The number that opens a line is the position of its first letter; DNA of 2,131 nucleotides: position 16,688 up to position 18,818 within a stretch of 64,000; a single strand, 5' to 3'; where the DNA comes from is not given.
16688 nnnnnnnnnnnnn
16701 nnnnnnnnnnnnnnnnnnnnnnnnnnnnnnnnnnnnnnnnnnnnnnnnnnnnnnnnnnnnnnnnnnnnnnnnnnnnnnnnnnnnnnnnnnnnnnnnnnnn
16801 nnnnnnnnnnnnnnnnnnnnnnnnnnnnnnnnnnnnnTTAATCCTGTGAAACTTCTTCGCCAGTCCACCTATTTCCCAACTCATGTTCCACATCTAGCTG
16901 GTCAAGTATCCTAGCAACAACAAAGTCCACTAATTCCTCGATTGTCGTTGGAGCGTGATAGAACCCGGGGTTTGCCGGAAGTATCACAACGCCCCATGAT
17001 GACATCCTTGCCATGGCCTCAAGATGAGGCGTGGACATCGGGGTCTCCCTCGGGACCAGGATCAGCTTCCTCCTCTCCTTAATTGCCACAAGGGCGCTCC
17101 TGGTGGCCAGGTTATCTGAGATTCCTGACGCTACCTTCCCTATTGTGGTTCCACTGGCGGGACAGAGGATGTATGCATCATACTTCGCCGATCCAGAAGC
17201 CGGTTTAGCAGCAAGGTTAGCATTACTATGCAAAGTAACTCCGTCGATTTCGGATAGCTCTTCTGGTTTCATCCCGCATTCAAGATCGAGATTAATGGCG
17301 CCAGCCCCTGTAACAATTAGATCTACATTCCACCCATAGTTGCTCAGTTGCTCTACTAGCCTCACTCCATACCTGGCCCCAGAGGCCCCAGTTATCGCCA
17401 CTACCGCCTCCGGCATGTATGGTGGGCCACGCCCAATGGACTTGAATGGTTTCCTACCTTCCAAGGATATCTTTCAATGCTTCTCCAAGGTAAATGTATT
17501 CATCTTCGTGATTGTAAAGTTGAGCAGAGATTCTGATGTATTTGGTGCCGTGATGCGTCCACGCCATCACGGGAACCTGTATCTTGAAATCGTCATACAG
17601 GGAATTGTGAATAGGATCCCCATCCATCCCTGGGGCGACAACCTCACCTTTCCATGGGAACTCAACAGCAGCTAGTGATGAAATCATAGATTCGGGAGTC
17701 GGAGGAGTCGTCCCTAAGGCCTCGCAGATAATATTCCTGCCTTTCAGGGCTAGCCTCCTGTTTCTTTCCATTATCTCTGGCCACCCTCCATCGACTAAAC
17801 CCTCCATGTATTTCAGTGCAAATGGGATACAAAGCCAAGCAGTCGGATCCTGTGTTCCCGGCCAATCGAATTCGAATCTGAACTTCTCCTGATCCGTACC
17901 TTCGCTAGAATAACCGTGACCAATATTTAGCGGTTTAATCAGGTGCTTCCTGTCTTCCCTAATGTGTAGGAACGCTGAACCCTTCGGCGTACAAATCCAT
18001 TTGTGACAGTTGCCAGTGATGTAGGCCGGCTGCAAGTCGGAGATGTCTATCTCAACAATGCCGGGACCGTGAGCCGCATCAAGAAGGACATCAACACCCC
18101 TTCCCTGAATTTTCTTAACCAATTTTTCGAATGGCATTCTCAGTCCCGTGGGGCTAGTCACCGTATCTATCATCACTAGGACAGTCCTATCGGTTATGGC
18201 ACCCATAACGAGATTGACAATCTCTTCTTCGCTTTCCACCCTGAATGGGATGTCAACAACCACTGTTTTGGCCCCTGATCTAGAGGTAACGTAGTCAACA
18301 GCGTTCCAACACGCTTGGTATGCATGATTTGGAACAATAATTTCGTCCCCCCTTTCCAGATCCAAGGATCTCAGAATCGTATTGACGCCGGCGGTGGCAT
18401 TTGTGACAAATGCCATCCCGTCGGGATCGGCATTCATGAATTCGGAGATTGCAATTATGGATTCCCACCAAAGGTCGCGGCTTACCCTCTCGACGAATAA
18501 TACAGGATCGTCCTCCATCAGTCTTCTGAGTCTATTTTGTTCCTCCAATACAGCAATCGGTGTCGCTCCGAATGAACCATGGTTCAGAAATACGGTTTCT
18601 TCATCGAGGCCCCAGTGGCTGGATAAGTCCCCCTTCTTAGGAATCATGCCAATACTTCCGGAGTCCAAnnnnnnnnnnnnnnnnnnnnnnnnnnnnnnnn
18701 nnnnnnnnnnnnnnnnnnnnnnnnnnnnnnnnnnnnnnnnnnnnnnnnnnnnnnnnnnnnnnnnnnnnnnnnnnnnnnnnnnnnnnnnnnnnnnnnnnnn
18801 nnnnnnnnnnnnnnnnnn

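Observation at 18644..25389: Complete 2-oxoacid dehydrogenase complex operon bracketed by both lipoylation genes, with overlapping start/stop codons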

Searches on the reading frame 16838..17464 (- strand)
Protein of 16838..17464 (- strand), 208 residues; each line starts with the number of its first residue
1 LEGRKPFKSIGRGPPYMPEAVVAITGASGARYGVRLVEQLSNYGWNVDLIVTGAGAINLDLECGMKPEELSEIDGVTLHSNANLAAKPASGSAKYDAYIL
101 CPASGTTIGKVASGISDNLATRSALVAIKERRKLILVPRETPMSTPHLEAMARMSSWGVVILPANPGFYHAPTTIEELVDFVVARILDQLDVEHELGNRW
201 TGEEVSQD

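Call 3: search_protein_families(library=pfam, proteins=[window:16838-17464:-])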
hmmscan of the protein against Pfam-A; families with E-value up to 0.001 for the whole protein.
window:16838-17464:- (208 aa): 1 family
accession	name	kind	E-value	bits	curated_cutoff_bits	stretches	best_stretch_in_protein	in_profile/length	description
PF02441.25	Flavoprotein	-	1.1e-40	139.3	22.7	1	21-190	4-162/162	Flavoprotein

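Call 4: search_protein_families(library=ncbifam, proteins=[window:16838-17464:-])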
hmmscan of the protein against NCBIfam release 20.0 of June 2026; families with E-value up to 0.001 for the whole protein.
window:16838-17464:- (208 aa): 9 families
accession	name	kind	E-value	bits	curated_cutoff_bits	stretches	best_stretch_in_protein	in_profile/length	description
NF004685.0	PRK06029.1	subfamily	2.4e-54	184.2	188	1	20-202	4-186/187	UbiX family flavin prenyltransferase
TIGR00421.1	ubiX_pad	subfamily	3.5e-52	176.8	108.9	1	21-200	3-181/181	UbiX family flavin prenyltransferase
NF041206.1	VdcB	exception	1.1e-51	175.1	290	1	21-202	3-184/184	non-oxidative hydroxyarylic acid decarboxylases subunit B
NF041218.1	BagM_FevK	exception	5.3e-38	130.6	420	1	21-202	4-185/215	bagremycin/ferroverdin biosynthesis UbiX family decarboxylase BagM/FevK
TIGR02113.1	coaC_strep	equivalog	4.9e-08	33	261.4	1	21-143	4-125/177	phosphopantothenoylcysteine decarboxylase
TIGR02700.1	flavo_MJ0208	hypoth_equivalog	2.7e-06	26.8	251.35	1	93-140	84-131/234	dihydromethanopterin reductase (acceptor)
TIGR00521.1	coaBC_dfp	equivalog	1.8e-05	24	219.7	1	21-128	7-113/392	bifunctional phosphopantothenoylcysteine decarboxylase/phosphopantothenate--cysteine ligase CoaBC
TIGR02699.1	archaeo_AfpA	hypoth_equivalog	0.00021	20.9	192.45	1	92-140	76-124/174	archaeoflavoprotein AfpA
TIGR02852.1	spore_dpaB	equivalog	0.0005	19.5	229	1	37-136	21-121/187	dipicolinate synthase subunit B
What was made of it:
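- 16838..17416 (-): UbiX-family flavin prenyltransferase (a syntenic neighbour, probably a separate transcription unit). TIGR00421 scores 176.8 bits against a cut-off of 108.9 (call 4).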

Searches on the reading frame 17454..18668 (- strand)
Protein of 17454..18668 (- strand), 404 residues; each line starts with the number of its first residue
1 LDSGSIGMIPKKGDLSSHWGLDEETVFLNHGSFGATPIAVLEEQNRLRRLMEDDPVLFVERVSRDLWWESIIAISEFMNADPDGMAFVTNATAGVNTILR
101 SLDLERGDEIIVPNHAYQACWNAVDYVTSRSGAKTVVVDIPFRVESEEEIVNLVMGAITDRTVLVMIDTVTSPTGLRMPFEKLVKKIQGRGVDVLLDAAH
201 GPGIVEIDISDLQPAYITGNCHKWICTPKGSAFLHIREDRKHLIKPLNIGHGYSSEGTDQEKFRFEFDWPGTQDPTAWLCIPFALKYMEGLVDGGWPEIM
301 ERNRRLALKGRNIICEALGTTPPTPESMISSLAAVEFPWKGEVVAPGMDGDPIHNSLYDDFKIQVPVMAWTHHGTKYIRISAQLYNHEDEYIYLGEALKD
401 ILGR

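Call 3: search_protein_families(library=pfam, proteins=[window:17454-18668:-])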
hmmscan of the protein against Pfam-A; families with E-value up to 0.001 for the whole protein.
window:17454-18668:- (404 aa): 4 families
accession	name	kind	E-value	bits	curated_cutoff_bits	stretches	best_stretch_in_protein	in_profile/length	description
PF00266.25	Aminotran_5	-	1.8e-20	73.7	21.5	1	74-307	52-284/371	Aminotransferase class-V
PF01041.23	DegT_DnrJ_EryC1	-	3e-10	40.3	19.8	1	88-203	45-151/360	DegT/DnrJ/EryC1/StrS aminotransferase family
PF01053.26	Cys_Met_Meta_PP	-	7.1e-07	28.5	27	1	84-200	70-176/381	Cys/Met metabolism PLP-dependent enzyme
PF00155.27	Aminotran_1_2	-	0.00054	19.7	19.7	1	73-204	50-192/361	Aminotransferase class I and II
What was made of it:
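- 17454..18647 (-): AT5: class-V-fold PLP enzyme of the Egt2 / C-DES / 'isopenicillin-N epimerase' subgroup (397 aa); its ATG overlaps the lipB TGA (ATGA 18647-18644). PF00266 scores 73.7 bits (call 3).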

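Call 4: search_protein_families(library=ncbifam, proteins=[window:17454-18668:-])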
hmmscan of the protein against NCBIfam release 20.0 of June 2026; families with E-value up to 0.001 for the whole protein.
window:17454-18668:- (404 aa): 27 families (the best 25 are shown)
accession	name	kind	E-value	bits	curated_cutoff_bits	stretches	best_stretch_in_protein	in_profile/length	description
TIGR01979.1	sufS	subfamily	1.4e-17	63.7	475.1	1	65-253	62-250/403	SufS family cysteine desulfurase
NF051467.1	peri_mod_PvdN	equivalog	1.9e-16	59.8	650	1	15-247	43-288/425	pyoverdine-tailoring periplasmic protein PvdN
TIGR01977.1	am_tr_V_EF2568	hypoth_equivalog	4.8e-16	58.8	377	1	74-263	53-238/376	cysteine desulfurase family protein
NF040779.1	Sec_lyase_SclA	exception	5e-11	42.1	525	1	71-306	49-279/378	selenocysteine lyase SclA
NF006791.0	PRK09295.1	equivalog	2.5e-09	36.7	661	1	74-250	76-252/406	cysteine desulfurase SufS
NF041166.1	f2_encap_cargo1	exception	2.6e-09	36.7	800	1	72-239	296-463/623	family 2A encapsulin nanocompartment cargo protein cysteine desulfurase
TIGR03402.1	FeS_nifS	equivalog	2e-08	33.4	530.75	1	74-241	51-215/379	cysteine desulfurase NifS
TIGR02006.1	IscS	equivalog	3e-08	33.1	643.2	1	73-252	55-232/402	IscS subfamily cysteine desulfurase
TIGR04343.1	egtE_PLP_lyase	equivalog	9.6e-08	31.2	400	1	73-253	62-232/370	ergothioneine biosynthesis PLP-dependent enzyme EgtE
NF010611.0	PRK14012.1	equivalog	3.4e-07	29.5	548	1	73-251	59-235/406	IscS subfamily cysteine desulfurase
NF006810.0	PRK09331.1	subfamily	5.3e-07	28.8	301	1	73-241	73-240/397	Sep-tRNA:Cys-tRNA synthetase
TIGR03235.1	DNA_S_dndA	equivalog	1.5e-06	27.8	480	1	74-252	51-230/353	cysteine desulfurase DndA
TIGR01976.1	am_tr_V_VC1184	hypoth_equivalog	1.9e-06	27.5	352.35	1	73-246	69-241/401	cysteine desulfurase-like protein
TIGR03403.1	nifS_epsilon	equivalog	3.1e-06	26.3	587.7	1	80-241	58-219/382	NifS family cysteine desulfurase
NF041364.1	GntC_guanitoxin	equivalog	3.9e-06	26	415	1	78-198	56-174/356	guanitoxin biosynthesis PLP-dependent (S)-gamma-hydroxy-L-arginine cyclodehydratase GntC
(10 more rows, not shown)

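Call 33: search_solved_structures(query=window:17454-18647:-, max_evalue=0.00001)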
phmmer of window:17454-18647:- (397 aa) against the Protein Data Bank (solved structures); distinct sequences matched with E-value up to 0.00001: 26.
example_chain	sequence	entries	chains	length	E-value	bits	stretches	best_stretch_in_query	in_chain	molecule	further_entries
5uts_G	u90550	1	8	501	9.9e-41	143.1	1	8-314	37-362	C-S Lyase Egt2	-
5v12_E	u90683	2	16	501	3.6e-40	141.3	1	8-314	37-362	Hercynylcysteine sulfoxide lyase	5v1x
8dl5_A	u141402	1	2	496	3.2e-31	111.8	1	10-314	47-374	Aminotransferase, class V/Cysteine desulfurase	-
9aza_A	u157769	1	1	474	5.2e-31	111.1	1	9-238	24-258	Aminotransferase, class V/Cysteine desulfurase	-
9azb_A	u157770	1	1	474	1.4e-30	109.7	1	10-238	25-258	Aminotransferase, class V/Cysteine desulfurase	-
1elq_A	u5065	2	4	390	7.4e-14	54.6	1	13-247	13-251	L-CYSTEINE/L-CYSTINE C-S LYASE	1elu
1n2t_A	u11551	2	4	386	5.7e-13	51.7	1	13-247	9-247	L-cysteine/cystine lyase C-DES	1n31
5hh9_A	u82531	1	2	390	1.1e-12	50.7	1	25-238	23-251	PvdN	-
5i90_A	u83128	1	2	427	1.4e-12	50.4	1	24-238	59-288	PvdN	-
4q76_A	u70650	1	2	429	1.6e-12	50.2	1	66-245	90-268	Cysteine desulfurase 2, chloroplastic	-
4q75_A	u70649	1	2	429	1.6e-12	50.2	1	66-245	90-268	Cysteine desulfurase 2, chloroplastic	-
4w91_A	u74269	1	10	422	3.1e-12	49.2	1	49-258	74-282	Aminotransferase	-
5vpr_A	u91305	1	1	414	2.3e-08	36.5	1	52-243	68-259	Cysteine desulfurase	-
1t3i_A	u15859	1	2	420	1.2e-07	34.2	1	66-240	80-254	Probable cysteine desulfurase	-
7tlp_A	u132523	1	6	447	2.9e-07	32.9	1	20-285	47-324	Cysteine desulfurase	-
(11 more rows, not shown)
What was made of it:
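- Tried and rejected: I rejected this at family level (calls 4, 33).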

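Call 51: find_homologous_proteins(query=window:17454-18647:-)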
Query window:17454-18647:- (397 aa): 6589 proteins with E <= 0.001 among 8000 candidates; the best 120 are listed.
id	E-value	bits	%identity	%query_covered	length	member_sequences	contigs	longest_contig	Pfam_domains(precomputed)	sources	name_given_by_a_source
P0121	1.9e-272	921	99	100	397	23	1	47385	PF00266.26,PF01053.27,PF01041.24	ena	-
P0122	1.4e-237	806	84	100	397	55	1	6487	PF00266.26,PF01041.24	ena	-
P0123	3.2e-237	805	84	100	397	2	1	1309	PF00266.26,PF01053.27,PF01041.24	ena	-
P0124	7.0e-235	797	83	100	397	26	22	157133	PF00266.26,PF01053.27,PF01041.24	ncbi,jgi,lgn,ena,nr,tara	ncbi:MAG: aminotransferase class V-fold PLP-dependent enzyme [Candidatus Thalassarchaeaceae archaeon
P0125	4.7e-195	666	72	99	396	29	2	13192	PF00266.26,PF01041.24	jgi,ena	-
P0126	5.2e-193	660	69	99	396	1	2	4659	PF00155.28,PF00266.26,PF01041.24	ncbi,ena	-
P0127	6.0e-193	659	70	98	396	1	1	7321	PF00266.26,PF01041.24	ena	-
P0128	1.1e-192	659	70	99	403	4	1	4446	PF00266.26,PF01053.27,PF01041.24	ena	-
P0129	1.9e-192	658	69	99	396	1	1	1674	PF00155.28,PF00266.26,PF01041.24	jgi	jgi:isopenicillin-N epimerase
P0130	5.5e-192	656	70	99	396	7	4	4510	PF00266.26,PF01053.27,PF01041.24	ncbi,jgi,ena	-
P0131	6.6e-192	656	69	98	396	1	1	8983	PF00266.26,PF01041.24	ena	-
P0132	1.8e-191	654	70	98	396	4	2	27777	PF00266.26,PF01041.24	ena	-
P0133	2.1e-191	654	69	98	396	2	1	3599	PF00155.28,PF00266.26,PF01041.24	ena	-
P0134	2.9e-191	654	69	98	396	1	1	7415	PF00266.26,PF01041.24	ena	-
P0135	3.9e-191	653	69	98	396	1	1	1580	PF00155.28,PF00266.26,PF01041.24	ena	-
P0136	5.5e-191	653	69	98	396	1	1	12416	PF00155.28,PF00266.26,PF01041.24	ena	-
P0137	6.6e-191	653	69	99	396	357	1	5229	PF00266.26,PF01041.24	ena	-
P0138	1.8e-190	651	68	100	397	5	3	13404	PF00155.28,PF00266.26,PF01053.27,PF01041.24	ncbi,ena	-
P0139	2.7e-190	651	69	98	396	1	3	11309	PF00266.26,PF01041.24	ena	-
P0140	5.0e-190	650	68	98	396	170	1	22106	PF00155.28,PF00266.26,PF01041.24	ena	-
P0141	6.5e-190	649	68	100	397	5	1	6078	PF00155.28,PF00266.26,PF01053.27,PF01041.24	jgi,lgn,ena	jgi:isopenicillin-N epimerase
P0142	7.0e-190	649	69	98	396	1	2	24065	PF00266.26,PF01041.24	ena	-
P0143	1.3e-189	648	69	98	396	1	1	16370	PF00155.28,PF00266.26,PF01041.24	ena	-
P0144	1.3e-189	648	69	98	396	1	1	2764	PF00155.28,PF00266.26,PF01053.27,PF01041.24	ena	-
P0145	1.6e-189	648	70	99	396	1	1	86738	PF00155.28,PF00266.26,PF01041.24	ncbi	ncbi:MAG: aminotransferase class V-fold PLP-dependent enzyme [Candidatus Thalassarchaeum sp.]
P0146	2.4e-189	647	70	99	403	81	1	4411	PF00266.26,PF01041.24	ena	-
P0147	3.3e-189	647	70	99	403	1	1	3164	PF00155.28,PF00266.26,PF01053.27,PF01041.24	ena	-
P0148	4.0e-189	647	69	98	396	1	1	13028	PF00266.26,PF01041.24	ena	-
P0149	4.6e-189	647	70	99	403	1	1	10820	PF00155.28,PF00266.26,PF01041.24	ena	-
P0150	8.7e-189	646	68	99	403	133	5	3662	PF00155.28,PF00266.26,PF01041.24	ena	-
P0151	8.9e-189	646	69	98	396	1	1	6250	PF00155.28,PF00266.26,PF01041.24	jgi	-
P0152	9.0e-189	646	69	98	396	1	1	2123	PF00155.28,PF00266.26,PF01041.24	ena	-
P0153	1.0e-188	645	68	100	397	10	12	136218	PF00155.28,PF00266.26,PF01053.27,PF01041.24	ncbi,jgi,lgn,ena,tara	tara:strand:+ start:9595 stop:10788 length:1194 start_codon:yes stop_codon:yes gene_type:complete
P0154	1.2e-188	645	70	99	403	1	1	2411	PF00155.28,PF00266.26,PF01041.24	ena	-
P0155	1.8e-188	645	68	99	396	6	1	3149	PF00266.26,PF01041.24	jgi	jgi:isopenicillin-N epimerase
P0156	2.3e-188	644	70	99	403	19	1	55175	PF00155.28,PF00266.26,PF01053.27,PF01041.24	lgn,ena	-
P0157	2.6e-188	644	68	99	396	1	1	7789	PF00266.26,PF01041.24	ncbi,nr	ncbi:MAG: aminotransferase class V-fold PLP-dependent enzyme [Candidatus Thalassarchaeum sp.]|nr:ami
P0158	3.2e-188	644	70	99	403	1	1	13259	PF00155.28,PF00266.26,PF01053.27,PF01041.24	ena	-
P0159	3.2e-188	644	69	98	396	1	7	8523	PF00155.28,PF00266.26,PF01041.24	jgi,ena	-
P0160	3.7e-188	644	68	98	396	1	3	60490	PF00266.26,PF01041.24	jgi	-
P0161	4.2e-188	643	69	99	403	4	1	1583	PF00155.28,PF00266.26,PF01041.24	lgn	-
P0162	4.4e-188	643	69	98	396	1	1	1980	PF00155.28,PF00266.26,PF01041.24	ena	-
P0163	4.4e-188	643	69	98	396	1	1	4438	PF00155.28,PF00266.26,PF01041.24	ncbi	-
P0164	5.0e-188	643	68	98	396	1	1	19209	PF00266.26,PF01041.24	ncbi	-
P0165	5.4e-188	643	69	99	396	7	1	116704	PF00155.28,PF00266.26,PF01041.24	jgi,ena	-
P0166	5.9e-188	643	70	99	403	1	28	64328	PF00155.28,PF00266.26,PF01053.27,PF01041.24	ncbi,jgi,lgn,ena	-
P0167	6.0e-188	643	69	98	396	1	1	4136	PF00155.28,PF00266.26,PF01041.24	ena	-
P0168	6.1e-188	643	69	98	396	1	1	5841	PF00155.28,PF00266.26,PF01041.24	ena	-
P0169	8.2e-188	642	68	98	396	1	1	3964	PF00155.28,PF00266.26,PF01041.24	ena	-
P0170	9.6e-188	642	68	98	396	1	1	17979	PF00266.26,PF01041.24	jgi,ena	-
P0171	1.1e-187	642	70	99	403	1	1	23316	PF00155.28,PF00266.26,PF01053.27,PF01041.24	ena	-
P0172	1.8e-187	641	68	99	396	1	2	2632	PF00155.28,PF00266.26,PF01041.24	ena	-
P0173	2.1e-187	641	70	99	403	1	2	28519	PF00155.28,PF00266.26,PF01053.27,PF01041.24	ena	-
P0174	2.6e-187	641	70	99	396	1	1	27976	PF00155.28,PF00266.26,PF01053.27,PF01041.24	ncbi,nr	ncbi:MAG: aminotransferase [Euryarchaeota archaeon]|nr:aminotransferase [Euryarchaeota archaeon]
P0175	2.8e-187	641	70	99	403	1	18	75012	PF00155.28,PF00266.26,PF01053.27,PF01041.24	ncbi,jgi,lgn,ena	-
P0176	3.0e-187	641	70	99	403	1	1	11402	PF00155.28,PF00266.26,PF01053.27,PF01041.24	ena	-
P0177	3.7e-187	640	68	99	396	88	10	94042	PF00155.28,PF00266.26,PF01041.24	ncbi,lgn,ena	-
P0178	5.8e-187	640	68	98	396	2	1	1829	PF00155.28,PF00266.26,PF01041.24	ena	-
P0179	7.5e-187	639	69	99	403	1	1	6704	PF00155.28,PF00266.26,PF01053.27,PF01041.24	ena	-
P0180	1.0e-186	639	70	99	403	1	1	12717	PF00155.28,PF00266.26,PF01053.27,PF01041.24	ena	-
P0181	1.3e-186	639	68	99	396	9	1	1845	PF00155.28,PF00266.26,PF01041.24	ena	-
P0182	1.5e-186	638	69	99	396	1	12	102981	PF00266.26,PF01041.24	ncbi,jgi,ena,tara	tara:strand:- start:153 stop:1343 length:1191 start_codon:yes stop_codon:yes gene_type:complete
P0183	1.9e-186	638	66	100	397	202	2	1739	PF00155.28,PF00266.26,PF01053.27,PF01041.24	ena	-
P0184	5.5e-186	636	68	99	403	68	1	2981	PF00155.28,PF00266.26,PF01053.27,PF01041.24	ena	-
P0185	1.9e-185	635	66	100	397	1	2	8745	PF00266.26,PF01053.27,PF01041.24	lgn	-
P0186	4.6e-185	633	66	100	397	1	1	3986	PF00266.26,PF01053.27,PF01041.24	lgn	-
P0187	6.8e-185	633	68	98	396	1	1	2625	PF00155.28,PF00266.26,PF01041.24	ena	-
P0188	3.0e-184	631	68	99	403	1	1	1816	PF00266.26,PF01041.24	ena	-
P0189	4.0e-184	630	67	99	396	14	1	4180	PF00266.26,PF01041.24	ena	-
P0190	4.2e-184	630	67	99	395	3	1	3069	PF00266.26,PF01041.24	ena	-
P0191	6.8e-184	630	67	99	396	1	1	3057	PF00266.26,PF01041.24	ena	-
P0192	8.0e-184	629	67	99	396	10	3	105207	PF00155.28,PF00266.26,PF01053.27,PF01041.24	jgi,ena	-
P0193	9.0e-184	629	66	100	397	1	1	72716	PF00266.26,PF01053.27,PF01041.24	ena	-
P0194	9.3e-184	629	66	100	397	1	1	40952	PF00266.26,PF01053.27,PF01041.24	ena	-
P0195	9.3e-184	629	66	100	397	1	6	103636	PF00266.26,PF01053.27,PF01041.24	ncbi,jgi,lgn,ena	-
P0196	1.4e-183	628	67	99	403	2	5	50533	PF00266.26,PF01041.24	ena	-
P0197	1.7e-183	628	66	100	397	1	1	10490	PF00266.26,PF01053.27,PF01041.24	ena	-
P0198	2.2e-183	628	64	100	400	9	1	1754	PF00266.26,PF01041.24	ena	-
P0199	4.4e-183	627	65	100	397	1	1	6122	PF00266.26,PF01053.27,PF01041.24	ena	-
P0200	4.4e-183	627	65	100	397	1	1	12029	PF00266.26,PF01053.27,PF01041.24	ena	-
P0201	4.4e-183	627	67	99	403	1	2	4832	PF00266.26,PF01041.24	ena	-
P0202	4.6e-183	627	65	100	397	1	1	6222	PF00266.26,PF01053.27,PF01041.24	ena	-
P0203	6.2e-183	626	65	100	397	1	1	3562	PF00266.26,PF01053.27,PF01041.24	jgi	-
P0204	6.4e-183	626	66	100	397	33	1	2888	PF00266.26,PF01041.24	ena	-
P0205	8.3e-183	626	67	98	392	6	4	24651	PF00266.26,PF01041.24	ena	-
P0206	8.4e-183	626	65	100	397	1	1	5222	PF00266.26,PF01053.27,PF01041.24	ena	-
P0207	8.4e-183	626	67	99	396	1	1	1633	PF00266.26,PF01041.24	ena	-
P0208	8.8e-183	626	65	100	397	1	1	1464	PF00266.26,PF01053.27,PF01041.24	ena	-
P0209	1.1e-182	626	71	96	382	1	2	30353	PF00155.28,PF00266.26,PF01053.27,PF01041.24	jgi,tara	tara:strand:+ start:2512 stop:3660 length:1149 start_codon:yes stop_codon:yes gene_type:complete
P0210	1.2e-182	625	65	100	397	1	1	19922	PF00266.26,PF01053.27,PF01041.24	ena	-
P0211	1.2e-182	625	68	98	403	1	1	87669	PF00266.26,PF01041.24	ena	-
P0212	1.2e-182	625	65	100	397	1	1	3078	PF00266.26,PF01053.27,PF01041.24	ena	-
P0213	1.3e-182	625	67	99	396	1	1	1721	PF00155.28,PF00266.26,PF01053.27,PF01041.24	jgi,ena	-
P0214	1.5e-182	625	67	99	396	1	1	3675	PF00266.26,PF01041.24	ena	-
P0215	1.5e-182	625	64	100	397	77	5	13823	PF00266.26,PF01041.24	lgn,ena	-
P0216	1.6e-182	625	65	100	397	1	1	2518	PF00266.26,PF01053.27,PF01041.24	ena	-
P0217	1.6e-182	625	65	100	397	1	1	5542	PF00266.26,PF01053.27,PF01041.24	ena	-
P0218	1.7e-182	625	65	100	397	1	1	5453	PF00266.26,PF01053.27,PF01041.24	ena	-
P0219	1.8e-182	625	67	99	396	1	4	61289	PF00266.26,PF01041.24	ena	-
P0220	1.8e-182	625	66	100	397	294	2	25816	PF00155.28,PF00266.26,PF01041.24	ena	-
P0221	1.8e-182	625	67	99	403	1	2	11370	PF00266.26,PF01041.24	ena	-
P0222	2.1e-182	625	67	99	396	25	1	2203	PF00155.28,PF00266.26,PF01041.24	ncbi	-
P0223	2.2e-182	625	65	100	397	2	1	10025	PF00155.28,PF00266.26,PF01053.27,PF01041.24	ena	-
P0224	2.2e-182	625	68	98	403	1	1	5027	PF00266.26,PF01041.24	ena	-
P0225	2.2e-182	625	66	99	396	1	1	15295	PF00266.26,PF01041.24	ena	-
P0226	2.2e-182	625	69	98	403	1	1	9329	PF00266.26,PF01041.24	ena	-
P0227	2.2e-182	625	65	100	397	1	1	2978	PF00266.26,PF01053.27,PF01041.24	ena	-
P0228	2.2e-182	625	68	98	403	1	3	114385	PF00266.26,PF01041.24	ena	-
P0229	2.5e-182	624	67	99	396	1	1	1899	PF00266.26,PF01041.24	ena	-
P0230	2.6e-182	624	68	98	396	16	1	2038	PF00266.26,PF01041.24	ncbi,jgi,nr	ncbi:MAG: aminotransferase class V-fold PLP-dependent enzyme [Candidatus Thalassarchaeaceae archaeon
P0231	2.9e-182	624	65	99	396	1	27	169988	PF00266.26,PF01041.24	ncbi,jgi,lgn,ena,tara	tara:strand:+ start:29490 stop:30680 length:1191 start_codon:yes stop_codon:yes gene_type:complete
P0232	3.0e-182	624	67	99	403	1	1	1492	PF00266.26,PF01041.24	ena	-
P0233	3.1e-182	624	65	99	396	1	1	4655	PF00266.26,PF01041.24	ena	-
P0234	3.1e-182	624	68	98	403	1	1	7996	PF00266.26,PF01041.24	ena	-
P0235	3.1e-182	624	65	100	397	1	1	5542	PF00266.26,PF01053.27,PF01041.24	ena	-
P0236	3.2e-182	624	67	99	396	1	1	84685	PF00266.26,PF01041.24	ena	-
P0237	3.3e-182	624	67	99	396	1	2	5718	PF00266.26,PF01041.24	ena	-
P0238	3.3e-182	624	67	99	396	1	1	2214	PF00266.26,PF01041.24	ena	-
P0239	3.4e-182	624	67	99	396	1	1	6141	PF00266.26,PF01041.24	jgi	-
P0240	3.7e-182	624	67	99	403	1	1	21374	PF00266.26,PF01041.24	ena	-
